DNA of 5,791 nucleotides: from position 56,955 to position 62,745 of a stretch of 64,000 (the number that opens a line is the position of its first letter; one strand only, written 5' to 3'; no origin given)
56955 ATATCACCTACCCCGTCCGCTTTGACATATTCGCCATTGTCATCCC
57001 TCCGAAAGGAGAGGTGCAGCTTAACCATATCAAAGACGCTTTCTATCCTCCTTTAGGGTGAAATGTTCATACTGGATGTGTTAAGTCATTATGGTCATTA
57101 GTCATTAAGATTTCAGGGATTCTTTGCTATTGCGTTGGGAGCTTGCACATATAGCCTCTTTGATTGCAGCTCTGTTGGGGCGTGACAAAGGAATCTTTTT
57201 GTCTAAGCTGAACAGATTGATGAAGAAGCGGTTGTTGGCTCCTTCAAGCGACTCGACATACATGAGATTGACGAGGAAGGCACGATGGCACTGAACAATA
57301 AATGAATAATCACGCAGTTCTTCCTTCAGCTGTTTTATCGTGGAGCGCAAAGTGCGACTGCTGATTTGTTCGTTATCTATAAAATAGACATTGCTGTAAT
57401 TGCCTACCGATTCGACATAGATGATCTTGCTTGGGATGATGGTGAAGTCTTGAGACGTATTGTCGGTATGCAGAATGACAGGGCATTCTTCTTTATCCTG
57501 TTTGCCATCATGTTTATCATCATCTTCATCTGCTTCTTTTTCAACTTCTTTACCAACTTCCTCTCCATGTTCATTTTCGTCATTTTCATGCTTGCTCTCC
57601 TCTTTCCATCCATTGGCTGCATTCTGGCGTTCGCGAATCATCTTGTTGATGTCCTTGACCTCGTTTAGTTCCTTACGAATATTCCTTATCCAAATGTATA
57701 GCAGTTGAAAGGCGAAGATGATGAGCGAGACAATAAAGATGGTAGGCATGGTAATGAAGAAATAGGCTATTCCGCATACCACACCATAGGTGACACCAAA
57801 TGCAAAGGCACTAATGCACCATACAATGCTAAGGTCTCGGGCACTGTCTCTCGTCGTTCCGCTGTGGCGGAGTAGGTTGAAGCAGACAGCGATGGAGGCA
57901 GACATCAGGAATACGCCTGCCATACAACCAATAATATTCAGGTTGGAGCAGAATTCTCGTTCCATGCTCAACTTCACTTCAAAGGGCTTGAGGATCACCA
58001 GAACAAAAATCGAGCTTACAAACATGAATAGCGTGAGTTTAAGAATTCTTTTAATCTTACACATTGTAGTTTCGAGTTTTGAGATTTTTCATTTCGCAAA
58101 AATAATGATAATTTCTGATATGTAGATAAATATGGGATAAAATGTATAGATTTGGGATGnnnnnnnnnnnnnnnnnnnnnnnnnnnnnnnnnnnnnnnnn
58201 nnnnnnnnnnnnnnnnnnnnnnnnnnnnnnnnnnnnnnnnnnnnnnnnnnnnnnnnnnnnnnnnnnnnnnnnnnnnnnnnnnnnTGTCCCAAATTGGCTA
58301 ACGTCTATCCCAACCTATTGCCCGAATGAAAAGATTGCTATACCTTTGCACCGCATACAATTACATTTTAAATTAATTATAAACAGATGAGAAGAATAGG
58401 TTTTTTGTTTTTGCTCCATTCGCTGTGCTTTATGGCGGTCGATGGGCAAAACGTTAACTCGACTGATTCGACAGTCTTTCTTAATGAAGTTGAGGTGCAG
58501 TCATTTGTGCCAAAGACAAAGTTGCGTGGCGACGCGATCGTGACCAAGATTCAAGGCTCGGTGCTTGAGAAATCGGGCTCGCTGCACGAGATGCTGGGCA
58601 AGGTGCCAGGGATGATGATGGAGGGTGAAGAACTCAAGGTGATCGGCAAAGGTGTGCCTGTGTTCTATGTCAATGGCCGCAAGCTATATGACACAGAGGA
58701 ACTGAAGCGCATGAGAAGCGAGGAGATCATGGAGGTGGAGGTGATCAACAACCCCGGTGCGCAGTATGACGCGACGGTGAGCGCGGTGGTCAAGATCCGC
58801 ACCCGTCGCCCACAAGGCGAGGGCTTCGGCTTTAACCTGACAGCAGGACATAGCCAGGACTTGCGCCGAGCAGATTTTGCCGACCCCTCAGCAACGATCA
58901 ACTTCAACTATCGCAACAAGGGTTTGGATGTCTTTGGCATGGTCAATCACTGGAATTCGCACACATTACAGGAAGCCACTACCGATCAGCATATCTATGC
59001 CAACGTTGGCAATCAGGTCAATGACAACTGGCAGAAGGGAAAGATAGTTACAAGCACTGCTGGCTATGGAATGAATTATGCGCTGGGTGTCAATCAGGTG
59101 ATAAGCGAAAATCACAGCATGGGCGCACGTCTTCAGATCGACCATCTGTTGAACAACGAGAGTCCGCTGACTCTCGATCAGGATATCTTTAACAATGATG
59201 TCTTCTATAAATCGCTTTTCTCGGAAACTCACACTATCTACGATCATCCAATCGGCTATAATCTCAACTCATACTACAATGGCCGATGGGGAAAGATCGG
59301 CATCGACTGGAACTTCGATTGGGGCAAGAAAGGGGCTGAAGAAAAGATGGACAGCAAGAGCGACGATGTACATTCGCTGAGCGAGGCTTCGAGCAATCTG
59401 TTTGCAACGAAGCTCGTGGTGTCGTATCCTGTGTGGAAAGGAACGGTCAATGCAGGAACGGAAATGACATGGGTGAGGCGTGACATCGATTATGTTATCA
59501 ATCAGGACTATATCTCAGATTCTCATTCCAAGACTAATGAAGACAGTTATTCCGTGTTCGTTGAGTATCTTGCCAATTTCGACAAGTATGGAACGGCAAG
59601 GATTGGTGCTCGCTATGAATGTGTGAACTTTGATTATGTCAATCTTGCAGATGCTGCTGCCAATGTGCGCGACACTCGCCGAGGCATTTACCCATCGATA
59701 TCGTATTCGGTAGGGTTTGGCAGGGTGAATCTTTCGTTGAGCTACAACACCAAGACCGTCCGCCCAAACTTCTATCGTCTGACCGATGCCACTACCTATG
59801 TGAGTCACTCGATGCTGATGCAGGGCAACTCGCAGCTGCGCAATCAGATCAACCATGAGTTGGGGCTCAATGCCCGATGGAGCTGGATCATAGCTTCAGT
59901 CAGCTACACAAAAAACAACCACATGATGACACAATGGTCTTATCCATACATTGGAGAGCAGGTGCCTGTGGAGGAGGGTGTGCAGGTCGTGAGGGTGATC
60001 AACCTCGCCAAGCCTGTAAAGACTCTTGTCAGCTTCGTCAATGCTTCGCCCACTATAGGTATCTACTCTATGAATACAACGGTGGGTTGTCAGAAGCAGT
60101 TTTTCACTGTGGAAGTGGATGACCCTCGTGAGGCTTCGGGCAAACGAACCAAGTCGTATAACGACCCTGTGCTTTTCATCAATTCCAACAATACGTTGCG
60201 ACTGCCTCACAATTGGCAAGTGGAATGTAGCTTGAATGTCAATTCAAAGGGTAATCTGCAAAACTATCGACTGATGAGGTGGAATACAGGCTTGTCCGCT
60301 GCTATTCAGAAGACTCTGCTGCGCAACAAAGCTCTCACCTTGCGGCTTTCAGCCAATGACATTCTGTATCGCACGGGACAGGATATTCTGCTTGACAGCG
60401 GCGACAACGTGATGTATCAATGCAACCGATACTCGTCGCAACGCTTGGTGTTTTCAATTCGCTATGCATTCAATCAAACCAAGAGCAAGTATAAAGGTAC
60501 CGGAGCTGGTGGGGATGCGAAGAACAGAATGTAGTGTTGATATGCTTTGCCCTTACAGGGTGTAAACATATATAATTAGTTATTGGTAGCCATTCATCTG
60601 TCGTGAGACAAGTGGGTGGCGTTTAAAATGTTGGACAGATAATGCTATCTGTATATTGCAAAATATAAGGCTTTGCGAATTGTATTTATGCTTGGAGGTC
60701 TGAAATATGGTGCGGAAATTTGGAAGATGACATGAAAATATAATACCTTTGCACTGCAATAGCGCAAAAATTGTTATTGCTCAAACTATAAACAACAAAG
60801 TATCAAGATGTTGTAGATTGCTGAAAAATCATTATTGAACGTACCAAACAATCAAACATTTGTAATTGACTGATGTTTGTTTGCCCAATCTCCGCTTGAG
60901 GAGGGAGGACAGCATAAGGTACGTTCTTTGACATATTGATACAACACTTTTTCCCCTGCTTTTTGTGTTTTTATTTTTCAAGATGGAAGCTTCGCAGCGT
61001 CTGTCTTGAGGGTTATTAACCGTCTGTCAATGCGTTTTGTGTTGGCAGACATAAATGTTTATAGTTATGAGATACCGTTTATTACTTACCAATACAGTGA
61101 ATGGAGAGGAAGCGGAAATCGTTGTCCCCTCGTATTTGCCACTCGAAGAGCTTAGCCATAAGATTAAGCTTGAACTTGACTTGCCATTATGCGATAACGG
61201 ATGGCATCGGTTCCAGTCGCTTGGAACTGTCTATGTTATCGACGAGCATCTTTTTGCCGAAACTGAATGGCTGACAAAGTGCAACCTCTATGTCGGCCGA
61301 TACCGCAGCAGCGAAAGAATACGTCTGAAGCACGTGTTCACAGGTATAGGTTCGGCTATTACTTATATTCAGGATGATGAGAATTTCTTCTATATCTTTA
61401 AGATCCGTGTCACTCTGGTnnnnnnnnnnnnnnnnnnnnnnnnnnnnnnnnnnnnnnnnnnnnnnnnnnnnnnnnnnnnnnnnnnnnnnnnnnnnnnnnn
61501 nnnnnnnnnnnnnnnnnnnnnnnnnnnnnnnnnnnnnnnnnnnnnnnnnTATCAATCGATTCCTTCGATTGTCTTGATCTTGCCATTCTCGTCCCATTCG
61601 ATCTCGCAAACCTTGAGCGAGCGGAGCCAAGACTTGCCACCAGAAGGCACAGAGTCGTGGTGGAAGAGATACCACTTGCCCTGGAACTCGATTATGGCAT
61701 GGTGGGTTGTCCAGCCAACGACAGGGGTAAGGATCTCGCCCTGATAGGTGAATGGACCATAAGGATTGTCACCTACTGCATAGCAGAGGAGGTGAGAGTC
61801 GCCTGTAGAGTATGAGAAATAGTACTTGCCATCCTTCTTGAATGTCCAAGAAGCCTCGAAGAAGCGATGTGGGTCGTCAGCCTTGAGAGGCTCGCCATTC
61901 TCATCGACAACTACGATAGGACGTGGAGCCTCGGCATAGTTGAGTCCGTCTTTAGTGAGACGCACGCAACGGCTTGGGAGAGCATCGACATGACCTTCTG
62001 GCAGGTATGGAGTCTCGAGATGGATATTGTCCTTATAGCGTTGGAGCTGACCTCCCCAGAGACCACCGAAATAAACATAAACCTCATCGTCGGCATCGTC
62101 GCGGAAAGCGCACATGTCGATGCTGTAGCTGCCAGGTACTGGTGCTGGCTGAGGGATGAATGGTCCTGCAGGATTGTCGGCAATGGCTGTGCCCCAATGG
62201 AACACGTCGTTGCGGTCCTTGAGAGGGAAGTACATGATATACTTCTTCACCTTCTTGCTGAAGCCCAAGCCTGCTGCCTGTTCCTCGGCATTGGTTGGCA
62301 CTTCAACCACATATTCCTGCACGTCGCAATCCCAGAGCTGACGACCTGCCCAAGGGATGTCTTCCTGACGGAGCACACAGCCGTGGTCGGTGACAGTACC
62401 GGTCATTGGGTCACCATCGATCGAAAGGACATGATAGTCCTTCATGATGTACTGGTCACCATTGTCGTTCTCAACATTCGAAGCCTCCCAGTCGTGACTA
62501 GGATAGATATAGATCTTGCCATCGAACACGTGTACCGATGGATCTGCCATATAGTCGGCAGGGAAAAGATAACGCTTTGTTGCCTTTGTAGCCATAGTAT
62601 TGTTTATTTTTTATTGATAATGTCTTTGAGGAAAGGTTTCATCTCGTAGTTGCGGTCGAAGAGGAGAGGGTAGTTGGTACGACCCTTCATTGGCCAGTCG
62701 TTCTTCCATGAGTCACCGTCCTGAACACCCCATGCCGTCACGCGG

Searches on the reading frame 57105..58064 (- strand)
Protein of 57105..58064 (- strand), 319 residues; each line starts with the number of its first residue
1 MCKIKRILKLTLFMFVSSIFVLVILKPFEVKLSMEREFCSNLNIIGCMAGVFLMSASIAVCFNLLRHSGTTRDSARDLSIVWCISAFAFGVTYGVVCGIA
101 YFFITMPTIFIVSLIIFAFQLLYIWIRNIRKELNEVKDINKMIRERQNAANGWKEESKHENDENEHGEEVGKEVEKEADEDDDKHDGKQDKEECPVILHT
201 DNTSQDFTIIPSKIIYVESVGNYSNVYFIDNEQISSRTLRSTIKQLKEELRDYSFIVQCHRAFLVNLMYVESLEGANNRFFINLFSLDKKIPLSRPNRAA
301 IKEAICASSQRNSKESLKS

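Call 59: search_protein_families(library=pfam, proteins=[window:57105-58064:-], max_evalue=0.00001)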
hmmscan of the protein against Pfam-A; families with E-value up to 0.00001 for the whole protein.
window:57105-58064:- (319 aa): 1 family
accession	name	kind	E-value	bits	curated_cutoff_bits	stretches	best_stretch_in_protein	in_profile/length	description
PF04397.21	LytTR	-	1.3e-13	51.4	22.6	1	208-305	5-97/98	LytTr DNA-binding domain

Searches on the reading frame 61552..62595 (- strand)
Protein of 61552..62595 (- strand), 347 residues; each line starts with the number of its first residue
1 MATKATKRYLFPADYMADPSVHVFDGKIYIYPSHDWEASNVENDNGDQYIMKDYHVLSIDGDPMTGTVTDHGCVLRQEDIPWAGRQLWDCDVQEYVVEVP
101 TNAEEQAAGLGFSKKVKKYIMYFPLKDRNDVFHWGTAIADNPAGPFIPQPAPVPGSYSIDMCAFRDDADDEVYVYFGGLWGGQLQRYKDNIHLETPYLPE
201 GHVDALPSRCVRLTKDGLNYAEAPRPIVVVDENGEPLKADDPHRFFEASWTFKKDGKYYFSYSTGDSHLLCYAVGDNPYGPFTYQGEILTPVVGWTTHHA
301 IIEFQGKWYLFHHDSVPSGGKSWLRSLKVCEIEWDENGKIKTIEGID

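Call 59: search_protein_families(library=pfam, proteins=[window:61552-62595:-], max_evalue=0.00001)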
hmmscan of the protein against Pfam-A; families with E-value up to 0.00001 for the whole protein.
window:61552-62595:- (347 aa): 1 family
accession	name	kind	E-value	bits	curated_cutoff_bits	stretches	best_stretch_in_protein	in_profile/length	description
PF04616.20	Glyco_hydro_43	-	3.1e-13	50.2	32.2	1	115-339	75-287/288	Glycosyl hydrolases family 43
